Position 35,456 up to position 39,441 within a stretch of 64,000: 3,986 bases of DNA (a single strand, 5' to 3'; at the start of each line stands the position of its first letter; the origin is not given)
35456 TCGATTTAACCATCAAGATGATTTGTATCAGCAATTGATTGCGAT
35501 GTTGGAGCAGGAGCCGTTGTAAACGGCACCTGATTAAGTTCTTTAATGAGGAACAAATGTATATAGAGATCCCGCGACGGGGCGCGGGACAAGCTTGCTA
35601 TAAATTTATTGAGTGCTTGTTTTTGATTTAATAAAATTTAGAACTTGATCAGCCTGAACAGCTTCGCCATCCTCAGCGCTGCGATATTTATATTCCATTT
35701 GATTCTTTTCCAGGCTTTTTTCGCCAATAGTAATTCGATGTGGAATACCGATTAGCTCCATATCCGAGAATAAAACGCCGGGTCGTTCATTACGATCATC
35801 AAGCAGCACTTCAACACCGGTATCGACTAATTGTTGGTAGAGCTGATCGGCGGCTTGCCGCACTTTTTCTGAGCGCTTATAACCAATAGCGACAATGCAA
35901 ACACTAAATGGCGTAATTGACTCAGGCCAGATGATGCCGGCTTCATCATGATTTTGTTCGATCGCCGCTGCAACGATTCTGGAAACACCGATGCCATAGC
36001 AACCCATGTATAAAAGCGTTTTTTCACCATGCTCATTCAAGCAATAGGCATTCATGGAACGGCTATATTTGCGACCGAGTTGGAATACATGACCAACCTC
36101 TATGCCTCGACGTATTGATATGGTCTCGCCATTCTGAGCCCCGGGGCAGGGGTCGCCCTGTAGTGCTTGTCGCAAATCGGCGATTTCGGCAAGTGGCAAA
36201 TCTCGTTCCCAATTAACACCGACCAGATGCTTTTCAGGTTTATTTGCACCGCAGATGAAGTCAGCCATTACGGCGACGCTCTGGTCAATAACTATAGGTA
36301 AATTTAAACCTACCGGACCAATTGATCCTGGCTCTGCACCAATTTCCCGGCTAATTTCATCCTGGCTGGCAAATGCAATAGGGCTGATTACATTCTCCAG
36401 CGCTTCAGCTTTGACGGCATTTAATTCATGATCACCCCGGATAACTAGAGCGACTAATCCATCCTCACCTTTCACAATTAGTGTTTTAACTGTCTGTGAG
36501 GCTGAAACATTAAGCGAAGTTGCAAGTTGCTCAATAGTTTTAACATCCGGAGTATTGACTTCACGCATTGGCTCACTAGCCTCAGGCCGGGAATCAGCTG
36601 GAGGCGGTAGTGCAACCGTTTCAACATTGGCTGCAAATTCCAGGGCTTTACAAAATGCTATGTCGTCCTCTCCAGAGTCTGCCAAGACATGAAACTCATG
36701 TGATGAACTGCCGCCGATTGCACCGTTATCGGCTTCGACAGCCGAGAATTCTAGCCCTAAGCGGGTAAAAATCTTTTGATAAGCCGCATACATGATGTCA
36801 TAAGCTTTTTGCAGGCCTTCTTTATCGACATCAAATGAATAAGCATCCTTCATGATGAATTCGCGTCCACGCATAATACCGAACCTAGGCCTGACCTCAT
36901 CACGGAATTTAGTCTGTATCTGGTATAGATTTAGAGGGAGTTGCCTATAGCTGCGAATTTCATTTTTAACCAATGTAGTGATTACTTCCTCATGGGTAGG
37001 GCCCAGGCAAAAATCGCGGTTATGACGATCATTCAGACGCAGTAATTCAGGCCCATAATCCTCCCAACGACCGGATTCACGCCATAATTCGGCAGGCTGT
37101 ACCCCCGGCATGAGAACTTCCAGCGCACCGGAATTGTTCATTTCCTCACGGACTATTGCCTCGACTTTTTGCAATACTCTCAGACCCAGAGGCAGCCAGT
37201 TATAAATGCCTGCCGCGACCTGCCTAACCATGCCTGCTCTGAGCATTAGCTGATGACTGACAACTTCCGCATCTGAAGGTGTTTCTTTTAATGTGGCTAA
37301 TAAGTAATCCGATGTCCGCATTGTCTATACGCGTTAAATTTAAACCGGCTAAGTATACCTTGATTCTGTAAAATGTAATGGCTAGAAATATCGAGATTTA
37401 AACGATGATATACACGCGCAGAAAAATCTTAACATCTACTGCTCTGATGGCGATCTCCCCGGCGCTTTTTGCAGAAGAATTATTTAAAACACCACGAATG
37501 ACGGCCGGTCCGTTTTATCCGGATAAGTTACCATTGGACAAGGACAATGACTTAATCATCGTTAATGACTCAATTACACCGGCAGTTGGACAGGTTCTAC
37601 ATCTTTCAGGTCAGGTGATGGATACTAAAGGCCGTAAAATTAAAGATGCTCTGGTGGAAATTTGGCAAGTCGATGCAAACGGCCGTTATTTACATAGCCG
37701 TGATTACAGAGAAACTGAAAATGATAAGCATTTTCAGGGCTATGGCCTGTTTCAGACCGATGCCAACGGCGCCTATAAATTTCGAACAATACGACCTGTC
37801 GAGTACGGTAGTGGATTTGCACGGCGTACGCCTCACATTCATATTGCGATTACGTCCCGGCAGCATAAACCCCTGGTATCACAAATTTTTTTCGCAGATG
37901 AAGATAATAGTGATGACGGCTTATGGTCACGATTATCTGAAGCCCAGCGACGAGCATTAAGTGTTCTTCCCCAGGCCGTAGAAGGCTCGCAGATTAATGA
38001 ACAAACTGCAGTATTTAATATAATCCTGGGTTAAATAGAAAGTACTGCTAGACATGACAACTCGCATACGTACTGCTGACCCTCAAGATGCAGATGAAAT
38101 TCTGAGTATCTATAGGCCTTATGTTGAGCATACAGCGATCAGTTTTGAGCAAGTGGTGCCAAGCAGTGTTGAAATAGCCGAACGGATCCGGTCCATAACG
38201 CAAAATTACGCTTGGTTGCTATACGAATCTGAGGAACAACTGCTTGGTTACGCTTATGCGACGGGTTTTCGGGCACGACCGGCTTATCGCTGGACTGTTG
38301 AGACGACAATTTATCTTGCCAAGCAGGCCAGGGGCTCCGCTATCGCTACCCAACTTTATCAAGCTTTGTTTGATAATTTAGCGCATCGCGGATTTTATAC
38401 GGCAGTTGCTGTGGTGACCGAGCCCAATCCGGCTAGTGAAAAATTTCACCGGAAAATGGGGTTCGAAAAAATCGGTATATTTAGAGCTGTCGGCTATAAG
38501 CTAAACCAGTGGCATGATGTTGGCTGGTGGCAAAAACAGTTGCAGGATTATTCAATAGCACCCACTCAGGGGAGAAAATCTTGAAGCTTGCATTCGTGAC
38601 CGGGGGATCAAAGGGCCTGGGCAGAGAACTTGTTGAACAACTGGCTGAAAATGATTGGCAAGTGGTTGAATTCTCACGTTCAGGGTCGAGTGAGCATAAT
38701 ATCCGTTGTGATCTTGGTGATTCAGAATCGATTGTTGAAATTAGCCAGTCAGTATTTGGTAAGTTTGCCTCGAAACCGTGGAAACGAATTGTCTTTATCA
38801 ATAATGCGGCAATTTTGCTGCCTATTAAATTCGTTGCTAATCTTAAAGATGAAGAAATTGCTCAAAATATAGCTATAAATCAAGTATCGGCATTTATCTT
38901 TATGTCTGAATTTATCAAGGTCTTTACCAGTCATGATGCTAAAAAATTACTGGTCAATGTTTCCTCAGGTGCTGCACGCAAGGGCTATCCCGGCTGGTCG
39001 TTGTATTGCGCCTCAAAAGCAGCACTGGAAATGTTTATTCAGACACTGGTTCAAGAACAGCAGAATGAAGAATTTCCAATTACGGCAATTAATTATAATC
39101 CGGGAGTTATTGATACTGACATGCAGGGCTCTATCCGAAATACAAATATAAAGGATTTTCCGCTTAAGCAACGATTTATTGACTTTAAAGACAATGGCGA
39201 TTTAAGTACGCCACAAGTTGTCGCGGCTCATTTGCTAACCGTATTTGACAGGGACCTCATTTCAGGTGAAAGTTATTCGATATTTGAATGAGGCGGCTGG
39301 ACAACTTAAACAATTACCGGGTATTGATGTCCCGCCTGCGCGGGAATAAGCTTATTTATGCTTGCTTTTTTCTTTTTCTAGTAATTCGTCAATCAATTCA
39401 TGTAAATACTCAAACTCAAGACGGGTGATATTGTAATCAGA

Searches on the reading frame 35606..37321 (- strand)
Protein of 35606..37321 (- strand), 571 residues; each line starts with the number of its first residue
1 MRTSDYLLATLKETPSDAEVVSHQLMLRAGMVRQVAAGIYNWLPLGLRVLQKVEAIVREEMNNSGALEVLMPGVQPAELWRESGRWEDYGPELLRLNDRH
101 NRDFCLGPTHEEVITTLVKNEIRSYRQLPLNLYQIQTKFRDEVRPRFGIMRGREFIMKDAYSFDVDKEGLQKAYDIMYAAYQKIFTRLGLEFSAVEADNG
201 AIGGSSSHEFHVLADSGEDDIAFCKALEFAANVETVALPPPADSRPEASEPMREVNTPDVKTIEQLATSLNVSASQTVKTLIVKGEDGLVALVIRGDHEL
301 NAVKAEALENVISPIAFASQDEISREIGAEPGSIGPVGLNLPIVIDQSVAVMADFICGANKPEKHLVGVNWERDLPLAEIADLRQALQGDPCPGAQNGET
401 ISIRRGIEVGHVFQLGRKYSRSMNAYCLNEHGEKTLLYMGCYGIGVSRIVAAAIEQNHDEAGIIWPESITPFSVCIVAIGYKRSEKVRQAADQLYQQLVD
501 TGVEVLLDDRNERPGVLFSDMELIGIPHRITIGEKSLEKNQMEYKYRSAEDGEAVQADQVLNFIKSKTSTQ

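Call 52: search_protein_families(library=ncbifam, max_evalue=1e-30, proteins=[window:35606-37321:-])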
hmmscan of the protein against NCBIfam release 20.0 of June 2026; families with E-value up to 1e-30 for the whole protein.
window:35606-37321:- (571 aa): 4 families
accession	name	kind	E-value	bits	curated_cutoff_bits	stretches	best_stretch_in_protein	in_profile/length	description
NF006625.0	PRK09194.1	equivalog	1.3e-254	846.3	558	1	1-565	1-559/559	proline--tRNA ligase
TIGR00409.1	proS_fam_II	equivalog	1.1e-232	774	306.7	1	1-565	1-566/568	proline--tRNA ligase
NF008979.1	PRK12325.1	exception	8.7e-175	581.7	550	2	1-228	1-228/437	proline--tRNA ligase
TIGR00408.1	proS_fam_I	equivalog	2.5e-42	145.4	437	0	404-564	216-377/475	proline--tRNA ligase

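Call 59: find_homologous_proteins(query=window:35606-37321:-, max_evalue=1e-100)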
Query window:35606-37321:- (571 aa): 8000 proteins with E <= 1e-100 among 8000 candidates; the best 120 are listed.
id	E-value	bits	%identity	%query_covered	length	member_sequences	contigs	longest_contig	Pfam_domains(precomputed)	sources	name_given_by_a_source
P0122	0.0e+0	1284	100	100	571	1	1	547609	PF03129.26,PF00587.31,PF04073.21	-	-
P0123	0.0e+0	1122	86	99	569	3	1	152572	PF03129.26,PF00587.31,PF04073.21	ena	-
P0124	0.0e+0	1089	83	100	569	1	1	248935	PF03129.26,PF00587.31,PF04073.21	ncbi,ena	-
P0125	0.0e+0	1028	79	99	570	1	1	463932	PF03129.26,PF00587.31,PF04073.21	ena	-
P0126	0.0e+0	1024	77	100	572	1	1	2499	PF03129.26,PF00587.31,PF04073.21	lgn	-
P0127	3.1e-298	1008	77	99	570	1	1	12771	PF03129.26,PF00587.31,PF04073.21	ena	-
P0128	2.6e-296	1002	75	100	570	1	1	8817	PF03129.26,PF00587.31,PF04073.21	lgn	-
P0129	4.0e-293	991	76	100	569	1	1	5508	PF03129.26,PF00587.31,PF04073.21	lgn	-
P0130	7.5e-292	987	74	99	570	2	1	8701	PF03129.26,PF00587.31,PF04073.21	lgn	-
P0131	2.3e-290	982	75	99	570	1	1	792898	PF03129.26,PF00587.31,PF04073.21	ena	-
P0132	6.7e-290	980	74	99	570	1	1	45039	PF03129.26,PF00587.31,PF04073.21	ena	-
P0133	1.8e-289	979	75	99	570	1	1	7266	PF03129.26,PF00587.31,PF04073.21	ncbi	-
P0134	2.5e-289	979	81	91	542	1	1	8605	PF03129.26,PF00587.31,PF04073.21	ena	-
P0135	1.3e-286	970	75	97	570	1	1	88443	PF03129.26,PF00587.31,PF04073.21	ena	-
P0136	1.6e-285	966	73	99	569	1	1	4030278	PF03129.26,PF00587.31,PF04073.21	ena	-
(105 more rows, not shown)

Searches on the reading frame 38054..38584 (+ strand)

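Call 52: search_protein_families(library=ncbifam, max_evalue=1e-30, proteins=[window:38054-38584:+])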
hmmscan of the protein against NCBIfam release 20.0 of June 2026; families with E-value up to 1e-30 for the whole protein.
window:38054-38584:+ (176 aa): 2 families
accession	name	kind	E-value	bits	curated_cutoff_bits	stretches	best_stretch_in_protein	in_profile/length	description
NF040504.1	resist_ArsN1b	equivalog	1.1e-60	204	210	1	5-163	1-159/159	arsinothricin resistance N-acetyltransferase ArsN1 family B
NF040502.1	PPT_acetyltrans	equivalog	1.1e-35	123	300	1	4-164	9-169/183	phosphinothricin N-acetyltransferase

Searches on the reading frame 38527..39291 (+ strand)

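Call 52: search_protein_families(library=ncbifam, max_evalue=1e-30, proteins=[window:38527-39291:+])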
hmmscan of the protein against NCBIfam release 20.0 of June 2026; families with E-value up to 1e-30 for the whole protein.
window:38527-39291:+ (254 aa): 3 families
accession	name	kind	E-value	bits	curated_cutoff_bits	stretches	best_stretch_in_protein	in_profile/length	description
NF005381.0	PRK06924.1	equivalog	4.9e-59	200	258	1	20-252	2-247/251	(S)-benzoin forming benzil reductase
NF005436.0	PRK07023.1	equivalog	1e-52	179.4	292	1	21-243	7-234/248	SDR family oxidoreductase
TIGR01500.1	sepiapter_red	equivalog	3.7e-35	121.6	206.55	1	21-242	2-242/255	sepiapterin reductase (L-erythro-7,8-dihydrobiopterin forming)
